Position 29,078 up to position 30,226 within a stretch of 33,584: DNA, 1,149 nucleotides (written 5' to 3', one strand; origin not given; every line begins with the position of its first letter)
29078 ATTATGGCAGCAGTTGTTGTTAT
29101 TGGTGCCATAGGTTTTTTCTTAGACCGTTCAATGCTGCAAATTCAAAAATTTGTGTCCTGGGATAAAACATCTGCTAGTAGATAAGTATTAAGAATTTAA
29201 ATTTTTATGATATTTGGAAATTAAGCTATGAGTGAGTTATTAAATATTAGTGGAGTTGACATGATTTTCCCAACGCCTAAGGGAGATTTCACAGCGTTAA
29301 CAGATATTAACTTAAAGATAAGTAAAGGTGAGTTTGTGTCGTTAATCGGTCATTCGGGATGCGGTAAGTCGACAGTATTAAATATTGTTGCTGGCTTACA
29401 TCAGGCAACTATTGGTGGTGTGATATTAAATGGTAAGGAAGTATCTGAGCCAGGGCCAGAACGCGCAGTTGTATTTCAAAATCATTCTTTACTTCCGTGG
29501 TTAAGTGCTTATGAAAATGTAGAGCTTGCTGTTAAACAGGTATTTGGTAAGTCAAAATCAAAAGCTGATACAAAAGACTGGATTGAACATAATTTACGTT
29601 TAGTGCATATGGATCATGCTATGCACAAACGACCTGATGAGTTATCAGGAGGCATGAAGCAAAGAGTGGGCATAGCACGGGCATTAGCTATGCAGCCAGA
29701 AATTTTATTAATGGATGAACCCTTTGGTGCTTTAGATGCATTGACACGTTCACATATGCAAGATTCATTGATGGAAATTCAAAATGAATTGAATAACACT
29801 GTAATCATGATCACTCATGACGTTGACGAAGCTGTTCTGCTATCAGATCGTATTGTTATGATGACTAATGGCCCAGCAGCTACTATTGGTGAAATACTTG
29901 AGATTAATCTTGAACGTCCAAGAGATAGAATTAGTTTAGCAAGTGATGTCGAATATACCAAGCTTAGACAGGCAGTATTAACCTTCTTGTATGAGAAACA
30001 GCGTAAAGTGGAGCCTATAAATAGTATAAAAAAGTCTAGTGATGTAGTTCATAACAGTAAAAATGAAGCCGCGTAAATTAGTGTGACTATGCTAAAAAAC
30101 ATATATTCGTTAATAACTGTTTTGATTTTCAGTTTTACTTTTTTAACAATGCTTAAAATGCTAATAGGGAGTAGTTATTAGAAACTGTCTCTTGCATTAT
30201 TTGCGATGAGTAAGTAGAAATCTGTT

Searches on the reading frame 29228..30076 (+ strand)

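Call 39: search_protein_families(library=pfam, proteins=[window:29228-30076:+], max_evalue=0.001)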
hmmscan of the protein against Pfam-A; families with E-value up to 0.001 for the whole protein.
window:29228-30076:+ (282 aa): 4 families
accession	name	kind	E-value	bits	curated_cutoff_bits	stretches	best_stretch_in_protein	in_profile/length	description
PF00005.33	ABC_tran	-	8.1e-34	117.6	25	1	24-166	1-136/137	ABC transporter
PF13304.12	AAA_21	-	2.6e-06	28.1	27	0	107-198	206-299/304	AAA domain, putative AbiEii toxin, Type IV TA system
PF02463.25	SMC_N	-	0.00026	21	40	1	34-200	24-202/220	RecF/RecN/SMC N terminal domain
PF03193.22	RsgA_GTPase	-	0.00058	20.2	30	0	23-64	96-136/174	RsgA GTPase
